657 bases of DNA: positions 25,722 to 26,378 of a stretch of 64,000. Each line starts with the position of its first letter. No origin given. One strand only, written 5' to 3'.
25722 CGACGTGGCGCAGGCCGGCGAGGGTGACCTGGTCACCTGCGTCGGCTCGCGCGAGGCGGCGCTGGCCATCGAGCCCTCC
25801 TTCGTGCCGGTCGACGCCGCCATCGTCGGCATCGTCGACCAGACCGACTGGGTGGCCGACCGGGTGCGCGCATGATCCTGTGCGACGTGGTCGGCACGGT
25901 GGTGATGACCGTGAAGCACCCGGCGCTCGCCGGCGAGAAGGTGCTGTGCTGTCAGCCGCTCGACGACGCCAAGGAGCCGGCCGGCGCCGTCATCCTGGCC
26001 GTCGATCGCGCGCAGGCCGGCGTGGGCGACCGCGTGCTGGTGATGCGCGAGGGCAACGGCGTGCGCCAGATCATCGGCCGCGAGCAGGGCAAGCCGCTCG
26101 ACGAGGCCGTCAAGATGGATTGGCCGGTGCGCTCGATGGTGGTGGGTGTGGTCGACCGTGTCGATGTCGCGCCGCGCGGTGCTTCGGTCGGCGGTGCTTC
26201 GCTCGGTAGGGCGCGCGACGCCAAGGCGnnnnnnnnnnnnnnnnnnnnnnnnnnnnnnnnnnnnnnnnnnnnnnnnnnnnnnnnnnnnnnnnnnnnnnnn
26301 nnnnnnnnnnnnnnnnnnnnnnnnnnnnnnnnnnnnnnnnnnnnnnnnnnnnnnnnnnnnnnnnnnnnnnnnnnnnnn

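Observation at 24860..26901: BMC satellite operon: lspA–BMC-P–BMC-P–class II aldolase with 1-, 4- and 5-nt junctions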

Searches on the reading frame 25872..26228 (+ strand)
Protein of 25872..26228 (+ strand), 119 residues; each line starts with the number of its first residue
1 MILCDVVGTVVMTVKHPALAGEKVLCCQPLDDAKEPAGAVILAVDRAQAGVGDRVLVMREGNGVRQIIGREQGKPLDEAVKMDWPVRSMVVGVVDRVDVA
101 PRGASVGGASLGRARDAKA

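Call 4: search_protein_families(library=pfam, proteins=[window:25872-26228:+], max_evalue=0.01)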
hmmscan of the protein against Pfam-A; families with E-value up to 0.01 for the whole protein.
seq(119 aa): 1 family
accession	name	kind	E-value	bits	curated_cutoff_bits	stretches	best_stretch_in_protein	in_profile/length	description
PF03319.19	EutN_CcmL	-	5.3e-20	72.2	25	1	1-95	1-83/83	Ethanolamine utilisation protein EutN/carboxysome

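Call 15: find_homologous_proteins(query=window:25872-26228:+, max_evalue=0.00001)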
Query seq(119 aa) (119 aa): 899 proteins with E <= 0.00001 among 979 candidates; the best 120 are listed.
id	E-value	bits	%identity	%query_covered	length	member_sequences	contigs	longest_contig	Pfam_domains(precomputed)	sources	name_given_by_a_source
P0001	1.4e-62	227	96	100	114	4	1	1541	PF03319.20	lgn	-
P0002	4.7e-57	209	89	100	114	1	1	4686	PF03319.20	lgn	-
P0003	3.6e-55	203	94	75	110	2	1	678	PF03319.20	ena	-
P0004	6.8e-54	199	88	90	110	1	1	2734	PF03319.20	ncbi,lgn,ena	-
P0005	5.2e-53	196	82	100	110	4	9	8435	PF03319.20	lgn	-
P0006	5.3e-52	193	82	90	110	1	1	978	PF03319.20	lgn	-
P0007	8.4e-52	192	82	88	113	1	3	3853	PF03319.20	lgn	-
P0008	2.9e-51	191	86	88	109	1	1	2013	PF03319.20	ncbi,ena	-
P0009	4.4e-50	187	84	87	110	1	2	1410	PF03319.20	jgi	jgi:microcompartment protein CcmK/EutM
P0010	6.2e-50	186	90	75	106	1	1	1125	PF03319.20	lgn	-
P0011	1.1e-49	185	87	75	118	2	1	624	PF03319.20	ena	-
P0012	1.1e-48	182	88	75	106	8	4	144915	PF03319.20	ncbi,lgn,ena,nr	ncbi:MAG: hypothetical protein IT382_18305 [Deltaproteobacteria bacterium]|nr:hypothetical protein [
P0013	2.3e-46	175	77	86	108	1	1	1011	PF03319.20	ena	-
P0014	4.3e-46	174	84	75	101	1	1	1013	PF03319.20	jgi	-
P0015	1.3e-45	172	77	83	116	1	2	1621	PF03319.20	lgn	-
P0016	1.5e-45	172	82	83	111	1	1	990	PF03319.20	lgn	-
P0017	1.9e-45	172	78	87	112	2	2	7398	PF03319.20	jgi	jgi:ethanolamine utilization protein EutN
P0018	7.2e-45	170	78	87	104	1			PF03319.20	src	-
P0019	1.1e-44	169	80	76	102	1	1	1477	PF03319.20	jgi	jgi:microcompartment protein CcmK/EutM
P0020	2.4e-44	168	79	84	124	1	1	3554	PF03319.20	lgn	-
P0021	3.5e-44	168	81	82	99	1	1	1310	PF03319.20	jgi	-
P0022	4.6e-44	167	78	84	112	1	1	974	PF03319.20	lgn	-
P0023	4.9e-44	167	78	82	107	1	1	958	PF03319.20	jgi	jgi:microcompartment protein CcmK/EutM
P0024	6.3e-44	167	76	85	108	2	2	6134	PF03319.20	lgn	-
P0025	7.4e-44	167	78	82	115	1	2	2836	PF03319.20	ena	-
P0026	1.3e-43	166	74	88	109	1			PF03319.20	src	-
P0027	1.7e-43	166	81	83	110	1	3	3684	PF03319.20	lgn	-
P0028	1.8e-43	165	76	76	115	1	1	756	PF03319.20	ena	-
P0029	2.3e-43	165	82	82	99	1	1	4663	PF03319.20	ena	-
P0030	2.5e-43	165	79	84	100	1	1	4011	PF03319.20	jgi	jgi:microcompartment protein CcmK/EutM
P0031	2.9e-43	165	76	86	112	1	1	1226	PF03319.20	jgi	jgi:microcompartment protein CcmK/EutM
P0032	4.6e-43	164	79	83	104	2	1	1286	PF03319.20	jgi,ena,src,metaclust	metaclust:\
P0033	8.9e-43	163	73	85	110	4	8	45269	PF03319.20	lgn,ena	-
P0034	9.4e-43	163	73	85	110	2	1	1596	PF03319.20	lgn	-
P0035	1.9e-42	162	73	85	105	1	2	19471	PF03319.20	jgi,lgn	jgi:microcompartment protein CcmK/EutM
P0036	1.9e-42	162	80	82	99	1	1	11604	PF03319.20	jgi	jgi:microcompartment protein CcmK/EutM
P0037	2.0e-42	162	78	83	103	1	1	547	PF03319.20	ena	-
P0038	2.9e-42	162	77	82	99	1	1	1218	PF03319.20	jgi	jgi:microcompartment protein CcmK/EutM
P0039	3.0e-42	162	75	86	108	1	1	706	PF03319.20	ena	-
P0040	3.0e-42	161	70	97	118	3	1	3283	PF03319.20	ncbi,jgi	jgi:microcompartment protein CcmK/EutM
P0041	4.0e-42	161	71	92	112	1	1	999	PF03319.20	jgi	jgi:microcompartment protein CcmK/EutM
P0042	6.3e-42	160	74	84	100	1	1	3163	PF03319.20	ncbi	ncbi:MAG TPA: EutN/CcmL family microcompartment protein [Myxococcota bacterium]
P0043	1.0e-41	160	68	94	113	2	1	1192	PF03319.20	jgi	jgi:ethanolamine utilization protein EutN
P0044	1.2e-41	160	76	83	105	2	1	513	PF03319.20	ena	-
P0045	1.2e-41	160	70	90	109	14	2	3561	PF03319.20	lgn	-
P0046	1.7e-41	159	75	82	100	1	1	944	PF03319.20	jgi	jgi:microcompartment protein CcmK/EutM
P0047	1.8e-41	159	73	82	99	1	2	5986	PF03319.20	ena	-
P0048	4.4e-41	158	76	83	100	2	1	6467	PF03319.20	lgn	-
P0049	4.6e-41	158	75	83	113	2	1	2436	PF03319.20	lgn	-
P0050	7.8e-41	157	72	85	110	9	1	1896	PF03319.20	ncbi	-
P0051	9.8e-41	157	73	85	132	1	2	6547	PF03319.20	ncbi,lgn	-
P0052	1.0e-40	157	73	85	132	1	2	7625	PF03319.20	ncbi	-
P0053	1.1e-40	156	70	87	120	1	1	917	PF03319.20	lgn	-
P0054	1.1e-40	156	76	83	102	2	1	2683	PF03319.20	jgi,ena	-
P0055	1.3e-40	156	76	83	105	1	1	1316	PF03319.20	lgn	-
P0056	1.4e-40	156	71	87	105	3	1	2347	PF03319.20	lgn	-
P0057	1.7e-40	156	74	86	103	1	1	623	PF03319.20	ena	-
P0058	1.9e-40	156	73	85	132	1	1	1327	PF03319.20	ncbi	-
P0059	2.0e-40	156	71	88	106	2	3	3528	PF03319.20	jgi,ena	jgi:microcompartment protein CcmK/EutM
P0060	2.3e-40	155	77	83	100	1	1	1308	PF03319.20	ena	-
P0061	2.5e-40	155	73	83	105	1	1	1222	PF03319.20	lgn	-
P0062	2.6e-40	155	77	83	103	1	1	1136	PF03319.20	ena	-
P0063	2.7e-40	155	72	82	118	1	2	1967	PF03319.20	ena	-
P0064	3.2e-40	155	76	82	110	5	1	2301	PF03319.20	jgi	jgi:microcompartment protein CcmK/EutM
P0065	4.2e-40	155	71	87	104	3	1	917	PF03319.20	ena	-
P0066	5.0e-40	154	67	76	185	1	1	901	PF03319.20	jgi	jgi:ethanolamine utilization protein EutN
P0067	1.1e-39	153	73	85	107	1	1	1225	PF03319.20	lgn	-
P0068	1.2e-39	153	72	87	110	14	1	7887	PF03319.20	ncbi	-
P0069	1.3e-39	153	63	98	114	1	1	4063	PF03319.20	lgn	-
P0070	1.3e-39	153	73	83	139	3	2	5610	PF03319.20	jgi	jgi:microcompartment protein CcmK/EutM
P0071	2.2e-39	152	70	83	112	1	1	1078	PF03319.20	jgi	jgi:ethanolamine utilization protein EutN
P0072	2.3e-39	152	73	83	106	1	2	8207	PF03319.20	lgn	-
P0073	3.0e-39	152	72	83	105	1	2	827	PF03319.20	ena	-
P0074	3.2e-39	152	72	83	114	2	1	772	PF03319.20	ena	-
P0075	4.5e-39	151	71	83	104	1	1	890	PF03319.20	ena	-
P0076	6.1e-39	151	72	83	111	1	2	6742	PF03319.20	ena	-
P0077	9.7e-39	150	71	85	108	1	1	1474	PF03319.20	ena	-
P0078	1.4e-38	150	71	78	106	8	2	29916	PF03319.20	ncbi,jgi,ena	jgi:microcompartment protein CcmK/EutM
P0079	2.2e-38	149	70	86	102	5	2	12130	PF03319.20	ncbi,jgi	jgi:microcompartment protein CcmK/EutM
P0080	2.4e-38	149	72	83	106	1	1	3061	PF03319.20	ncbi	-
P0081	2.9e-38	149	72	83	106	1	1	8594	PF03319.20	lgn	-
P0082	3.2e-38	149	75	83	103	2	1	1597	PF03319.20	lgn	-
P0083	4.0e-38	148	69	86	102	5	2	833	PF03319.20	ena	-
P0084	7.7e-38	147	70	78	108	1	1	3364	PF03319.20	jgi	jgi:ethanolamine utilization protein EutN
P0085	8.7e-38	147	71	84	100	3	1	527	PF03319.20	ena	-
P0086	1.3e-37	147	70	84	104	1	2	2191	PF03319.20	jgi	jgi:microcompartment protein CcmK/EutM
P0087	1.9e-37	146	71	78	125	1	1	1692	PF03319.20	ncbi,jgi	jgi:ethanolamine utilization protein EutN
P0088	1.9e-37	146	71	78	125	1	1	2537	PF03319.20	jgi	jgi:microcompartment protein CcmK/EutM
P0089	2.9e-37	145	70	78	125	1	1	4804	PF03319.20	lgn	-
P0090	3.0e-37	145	70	78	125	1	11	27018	PF03319.20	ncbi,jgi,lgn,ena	jgi:microcompartment protein CcmK/EutM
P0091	3.1e-37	145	70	78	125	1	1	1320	PF03319.20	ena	-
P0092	3.3e-37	145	66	88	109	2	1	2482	PF03319.20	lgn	-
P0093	3.4e-37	145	69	84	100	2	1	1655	PF03319.20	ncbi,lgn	ncbi:MAG TPA: EutN/CcmL family microcompartment protein [Myxococcota bacterium]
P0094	3.6e-37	145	70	78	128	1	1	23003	PF03319.20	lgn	-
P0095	3.6e-37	145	70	78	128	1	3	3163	PF03319.20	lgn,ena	-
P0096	5.4e-37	145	68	83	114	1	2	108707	PF03319.20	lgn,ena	-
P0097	8.9e-37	144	69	78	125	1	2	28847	PF03319.20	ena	-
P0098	1.1e-36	144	69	87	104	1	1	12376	PF03319.20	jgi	jgi:microcompartment protein CcmK/EutM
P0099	1.2e-36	143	72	75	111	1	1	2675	PF03319.20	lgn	-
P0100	1.6e-36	143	66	88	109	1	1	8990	PF03319.20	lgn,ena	-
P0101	2.6e-36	142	69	78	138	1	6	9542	PF03319.20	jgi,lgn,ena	-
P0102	3.1e-36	142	68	78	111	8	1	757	PF03319.20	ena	-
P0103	4.3e-36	142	68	83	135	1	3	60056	PF03319.20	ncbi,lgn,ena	-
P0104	5.8e-36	141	69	78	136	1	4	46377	PF03319.20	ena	-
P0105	1.2e-35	140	68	84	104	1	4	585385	PF03319.20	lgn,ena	-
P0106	1.9e-35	140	69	81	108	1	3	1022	PF03319.20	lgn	-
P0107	2.7e-35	139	64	88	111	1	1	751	PF03319.20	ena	-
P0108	3.0e-35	139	70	83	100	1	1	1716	PF03319.20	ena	-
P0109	5.0e-35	138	66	83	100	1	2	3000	PF03319.20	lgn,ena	-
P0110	5.0e-35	138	67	81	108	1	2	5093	PF03319.20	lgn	-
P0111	5.4e-35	138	68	83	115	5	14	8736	PF03319.20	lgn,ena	-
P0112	1.7e-34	137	68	90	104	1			PF03319.20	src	-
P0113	1.8e-34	136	63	84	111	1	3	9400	PF03319.20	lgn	-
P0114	3.4e-34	136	62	92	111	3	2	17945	PF03319.20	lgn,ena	-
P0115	1.2e-33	134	66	76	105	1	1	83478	PF03319.20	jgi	jgi:microcompartment protein CcmK/EutM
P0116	3.3e-33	132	63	87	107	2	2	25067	PF03319.20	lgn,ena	-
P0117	4.7e-33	132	66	80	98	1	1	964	PF03319.20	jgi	jgi:microcompartment protein CcmK/EutM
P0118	6.2e-33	131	63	88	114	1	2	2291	PF03319.20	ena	-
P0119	1.6e-32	130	65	88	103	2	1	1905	PF03319.20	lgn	-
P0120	1.7e-32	130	67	83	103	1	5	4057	PF03319.20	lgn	-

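Call 16: find_encoding_contigs(protein=P0012, flank=10000, max_places=3)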
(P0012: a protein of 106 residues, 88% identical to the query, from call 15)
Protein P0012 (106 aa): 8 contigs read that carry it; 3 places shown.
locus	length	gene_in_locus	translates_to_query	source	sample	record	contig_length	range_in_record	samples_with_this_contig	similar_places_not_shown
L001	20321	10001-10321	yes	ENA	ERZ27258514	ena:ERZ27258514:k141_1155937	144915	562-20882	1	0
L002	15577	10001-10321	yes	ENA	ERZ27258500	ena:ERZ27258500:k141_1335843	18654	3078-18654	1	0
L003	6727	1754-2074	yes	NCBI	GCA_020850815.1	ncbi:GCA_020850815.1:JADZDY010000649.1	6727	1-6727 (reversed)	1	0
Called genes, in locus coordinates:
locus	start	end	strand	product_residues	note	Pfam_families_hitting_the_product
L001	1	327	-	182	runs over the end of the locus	PF00578:AhpC-TSA, PF08534:Redoxin, PF00085:Thioredoxin, PF13098:Thioredoxin_2 (weak), PF13905:Thioredoxin_8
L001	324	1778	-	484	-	PF01225:Mur_ligase, PF08245:Mur_ligase_M, PF02875:Mur_ligase_C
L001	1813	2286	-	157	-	-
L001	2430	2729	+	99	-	-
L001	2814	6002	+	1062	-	PF07517:SecA_DEAD, PF01043:SecA_PP_bind, PF21090:P-loop_SecA, PF07516:SecA_SW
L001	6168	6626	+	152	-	PF04143:Sulf_transp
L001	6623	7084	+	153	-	PF20398:DUF6691, PF04143:Sulf_transp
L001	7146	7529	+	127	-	-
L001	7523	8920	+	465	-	PF00069:Pkinase, PF07714:PK_Tyr_Ser-Thr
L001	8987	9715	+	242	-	PF01252:Peptidase_A8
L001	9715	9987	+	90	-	PF03319:EutN_CcmL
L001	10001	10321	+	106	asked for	PF03319:EutN_CcmL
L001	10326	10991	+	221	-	PF00596:Aldolase_II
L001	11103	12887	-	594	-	-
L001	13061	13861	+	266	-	-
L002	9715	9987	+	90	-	PF03319:EutN_CcmL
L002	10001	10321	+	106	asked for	PF03319:EutN_CcmL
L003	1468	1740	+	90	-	PF03319:EutN_CcmL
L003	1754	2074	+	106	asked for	PF03319:EutN_CcmL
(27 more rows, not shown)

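Call 17: find_encoding_contigs(protein=P0105, flank=10000, max_places=2)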
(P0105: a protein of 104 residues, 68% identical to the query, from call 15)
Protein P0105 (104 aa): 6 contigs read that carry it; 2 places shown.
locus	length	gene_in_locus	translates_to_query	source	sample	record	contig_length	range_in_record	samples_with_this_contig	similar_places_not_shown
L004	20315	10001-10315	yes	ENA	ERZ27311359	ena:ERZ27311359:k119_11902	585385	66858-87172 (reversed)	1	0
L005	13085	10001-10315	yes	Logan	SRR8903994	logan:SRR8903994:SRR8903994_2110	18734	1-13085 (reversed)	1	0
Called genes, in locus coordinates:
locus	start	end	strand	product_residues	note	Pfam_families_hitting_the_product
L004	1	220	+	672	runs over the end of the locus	PF07731:Cu-oxidase_2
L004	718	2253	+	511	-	-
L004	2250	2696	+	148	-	-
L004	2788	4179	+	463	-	PF01425:Amidase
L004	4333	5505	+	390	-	-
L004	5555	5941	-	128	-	PF07719:TPR_2 (faint), PF13424:TPR_12 (faint), PF13428:TPR_14 (faint)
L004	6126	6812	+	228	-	PF00903:Glyoxalase (faint), PF18029:Glyoxalase_6 (faint), PF22677:Ble-like_N (faint)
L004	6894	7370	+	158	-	-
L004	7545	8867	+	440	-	PF07714:PK_Tyr_Ser-Thr, PF00069:Pkinase, PF01636:APH (faint)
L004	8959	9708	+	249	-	PF01252:Peptidase_A8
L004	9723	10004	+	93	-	PF03319:EutN_CcmL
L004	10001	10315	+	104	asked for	PF03319:EutN_CcmL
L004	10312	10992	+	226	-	PF00596:Aldolase_II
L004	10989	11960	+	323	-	PF12706:Lactamase_B_2 (weak)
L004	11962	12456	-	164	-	PF01272:GreA_GreB (weak)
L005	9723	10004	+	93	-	PF03319:EutN_CcmL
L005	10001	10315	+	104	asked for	PF03319:EutN_CcmL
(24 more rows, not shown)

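Call 18: find_encoding_contigs(protein=P0096, flank=10000, max_places=2)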
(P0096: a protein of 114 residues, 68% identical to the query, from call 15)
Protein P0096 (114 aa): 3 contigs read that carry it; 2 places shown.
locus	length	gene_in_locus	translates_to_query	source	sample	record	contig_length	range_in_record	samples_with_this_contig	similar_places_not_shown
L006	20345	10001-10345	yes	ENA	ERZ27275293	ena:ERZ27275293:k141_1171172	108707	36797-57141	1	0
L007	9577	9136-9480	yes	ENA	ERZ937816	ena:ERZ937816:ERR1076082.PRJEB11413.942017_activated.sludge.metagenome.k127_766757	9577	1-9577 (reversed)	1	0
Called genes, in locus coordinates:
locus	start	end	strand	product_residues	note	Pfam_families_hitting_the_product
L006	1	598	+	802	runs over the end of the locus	-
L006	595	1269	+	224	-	PF00702:Hydrolase, PF12710:HAD (weak), PF13419:HAD_2, PF13242:Hydrolase_like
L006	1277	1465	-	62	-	-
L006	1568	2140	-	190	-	PF00578:AhpC-TSA, PF08534:Redoxin, PF00085:Thioredoxin (faint), PF13098:Thioredoxin_2 (weak), PF13905:Thioredoxin_8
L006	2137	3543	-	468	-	PF01225:Mur_ligase, PF08245:Mur_ligase_M, PF02875:Mur_ligase_C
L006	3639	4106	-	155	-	-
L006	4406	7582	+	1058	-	PF07517:SecA_DEAD, PF01043:SecA_PP_bind, PF21090:P-loop_SecA, PF07516:SecA_SW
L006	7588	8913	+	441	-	PF00069:Pkinase, PF01636:APH (faint), PF07714:PK_Tyr_Ser-Thr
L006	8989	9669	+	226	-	PF01252:Peptidase_A8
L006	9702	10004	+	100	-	PF03319:EutN_CcmL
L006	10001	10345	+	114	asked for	PF03319:EutN_CcmL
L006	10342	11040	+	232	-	PF00596:Aldolase_II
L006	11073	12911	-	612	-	-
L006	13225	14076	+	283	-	-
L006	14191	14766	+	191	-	-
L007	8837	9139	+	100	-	PF03319:EutN_CcmL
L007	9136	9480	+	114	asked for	PF03319:EutN_CcmL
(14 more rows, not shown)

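Call 20: find_related_loci(query=A1, collection=genome_contigs, flank=10000)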
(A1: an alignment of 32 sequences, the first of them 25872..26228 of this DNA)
Query A1 (119 aa) in genome_contigs; peptide patterns used: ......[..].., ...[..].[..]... (x = any residue, [..] = any of these).
360 stretches matched a pattern; 137 encode a relative of the query (tblastn E <= 1e-3); the best 80 are kept; 80 distinct loci.
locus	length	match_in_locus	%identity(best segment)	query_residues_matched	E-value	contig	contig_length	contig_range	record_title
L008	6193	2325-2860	90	1-98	4e-50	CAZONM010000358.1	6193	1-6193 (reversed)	MAG TPA_asm: uncultured Myxococcales bacterium isolate binchicken_co16_62 genome assembly, contig: NODE_20797_length_619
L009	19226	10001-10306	90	1-102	2e-49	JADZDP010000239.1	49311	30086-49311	MAG: Deltaproteobacteria bacterium isolate SJ783 c_000001482503, whole genome shotgun sequence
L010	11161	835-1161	72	1-109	3e-47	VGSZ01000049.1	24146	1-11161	MAG: Deltaproteobacteria bacterium isolate K_DeepCast_35m_m1_088 K_DeepCast_35m_m1_088_Ga0194129_10002997, whole genome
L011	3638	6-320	74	1-105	2e-46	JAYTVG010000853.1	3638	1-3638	MAG: Deltaproteobacteria bacterium isolate GFS_5683 GFS_5683_852, whole genome shotgun sequence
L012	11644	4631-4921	73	1-97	4e-44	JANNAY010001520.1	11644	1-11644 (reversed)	MAG: Deltaproteobacteria bacterium isolate OTE_78_metabat_392 OTE_78_k141_2078426, whole genome shotgun sequence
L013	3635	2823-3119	73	1-99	2e-43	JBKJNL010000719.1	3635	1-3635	MAG: Myxococcota bacterium isolate ant_bin.371 k117_1785612, whole genome shotgun sequence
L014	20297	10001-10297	68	1-99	5e-41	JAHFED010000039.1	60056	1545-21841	MAG: Myxococcales bacterium isolate nzgw260 NODE_296_length_60057_cov_5.178207, whole genome shotgun sequence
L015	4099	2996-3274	70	1-93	2e-40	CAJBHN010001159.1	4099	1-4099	MAG: uncultured Myxococcales bacterium isolate Loc090402-4m_bin-0916 genome assembly, contig: bin-0916:1159/1274, whole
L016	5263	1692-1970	71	1-93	2e-39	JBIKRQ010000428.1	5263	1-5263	MAG: Myxococcota bacterium isolate ME2015-06-12_3300042296_group6_bin12 Rohwer_bin1495_scaffold_11549_c1, whole genome s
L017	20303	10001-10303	63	1-100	1e-36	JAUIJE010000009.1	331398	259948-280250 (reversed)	MAG: bacterium isolate Co_bin.297 NODE_300_length_331398_cov_3.174603, whole genome shotgun sequence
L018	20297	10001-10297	63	1-99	2e-36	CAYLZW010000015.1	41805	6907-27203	MAG TPA_asm: uncultured Myxococcales bacterium isolate SRP263527_co1_29 genome assembly, contig: NODE_660_length_41805_c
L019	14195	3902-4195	58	1-98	1e-33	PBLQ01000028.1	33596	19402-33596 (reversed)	MAG: Myxococcales bacterium isolate SP234 MHASMcontig_2220652, whole genome shotgun sequence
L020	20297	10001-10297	80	1-99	2e-47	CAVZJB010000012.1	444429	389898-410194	MAG: uncultured delta proteobacterium isolate MFD02416.bin.1.82 genome assembly, contig: contig_20085, whole genome shot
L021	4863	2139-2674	53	1-102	5e-27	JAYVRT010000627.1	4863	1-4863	MAG: Archangiaceae bacterium isolate GL73_DN_concoct_64 GL73_DN_concoct_64_626, whole genome shotgun sequence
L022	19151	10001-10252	56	6-100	5e-27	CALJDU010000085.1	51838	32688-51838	MAG: uncultured bacterium isolate R4_Bin_MAXBIN__061_1 genome assembly, contig: c_000000712332, whole genome shotgun seq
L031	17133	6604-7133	52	1-101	2e-24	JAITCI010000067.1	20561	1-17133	MAG: Spirochaetota bacterium isolate Nl494_bin20 k119_455802, whole genome shotgun sequence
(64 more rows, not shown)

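Call 28: search_solved_structures(query=window:25872-26228:+, max_evalue=0.001, show_alignments=2)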
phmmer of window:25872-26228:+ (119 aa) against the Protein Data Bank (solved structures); distinct sequences matched with E-value up to 0.001: 9.
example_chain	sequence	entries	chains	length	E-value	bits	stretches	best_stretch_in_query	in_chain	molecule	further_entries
2qw7_A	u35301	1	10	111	6.9e-08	36.2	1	2-101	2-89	Carbon dioxide concentrating mechanism protein ccmL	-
4jw0_B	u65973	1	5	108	1.2e-07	35.4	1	6-91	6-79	Carbon dioxide concentrating mechanism protein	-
2hd3_A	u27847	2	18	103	2.9e-07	34.2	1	3-78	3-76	Ethanolamine utilization protein eutN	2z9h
4n8x_1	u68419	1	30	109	7.9e-07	32.8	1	3-80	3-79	Carbon dioxide concentrating mechanism protein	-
4i7a_A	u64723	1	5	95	1.5e-06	31.9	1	2-79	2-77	Ethanolamine utilization protein EutN/carboxysome structural protein Ccml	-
5v74_A1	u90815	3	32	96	3.1e-06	30.9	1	1-79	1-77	Ethanolamine utilization protein EutN/carboxysome structural protein Ccml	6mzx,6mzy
6owf_C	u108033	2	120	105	4.7e-06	30.3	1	3-80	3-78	Ethanolamine utilization protein EutN/carboxysome structural protein Ccml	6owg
4jvz_A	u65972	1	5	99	0.0006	23.5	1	3-80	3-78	Carbon dioxide concentrating mechanism protein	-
4n8f_A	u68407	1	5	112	0.00087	23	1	3-80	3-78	Carbon dioxide concentrating mechanism protein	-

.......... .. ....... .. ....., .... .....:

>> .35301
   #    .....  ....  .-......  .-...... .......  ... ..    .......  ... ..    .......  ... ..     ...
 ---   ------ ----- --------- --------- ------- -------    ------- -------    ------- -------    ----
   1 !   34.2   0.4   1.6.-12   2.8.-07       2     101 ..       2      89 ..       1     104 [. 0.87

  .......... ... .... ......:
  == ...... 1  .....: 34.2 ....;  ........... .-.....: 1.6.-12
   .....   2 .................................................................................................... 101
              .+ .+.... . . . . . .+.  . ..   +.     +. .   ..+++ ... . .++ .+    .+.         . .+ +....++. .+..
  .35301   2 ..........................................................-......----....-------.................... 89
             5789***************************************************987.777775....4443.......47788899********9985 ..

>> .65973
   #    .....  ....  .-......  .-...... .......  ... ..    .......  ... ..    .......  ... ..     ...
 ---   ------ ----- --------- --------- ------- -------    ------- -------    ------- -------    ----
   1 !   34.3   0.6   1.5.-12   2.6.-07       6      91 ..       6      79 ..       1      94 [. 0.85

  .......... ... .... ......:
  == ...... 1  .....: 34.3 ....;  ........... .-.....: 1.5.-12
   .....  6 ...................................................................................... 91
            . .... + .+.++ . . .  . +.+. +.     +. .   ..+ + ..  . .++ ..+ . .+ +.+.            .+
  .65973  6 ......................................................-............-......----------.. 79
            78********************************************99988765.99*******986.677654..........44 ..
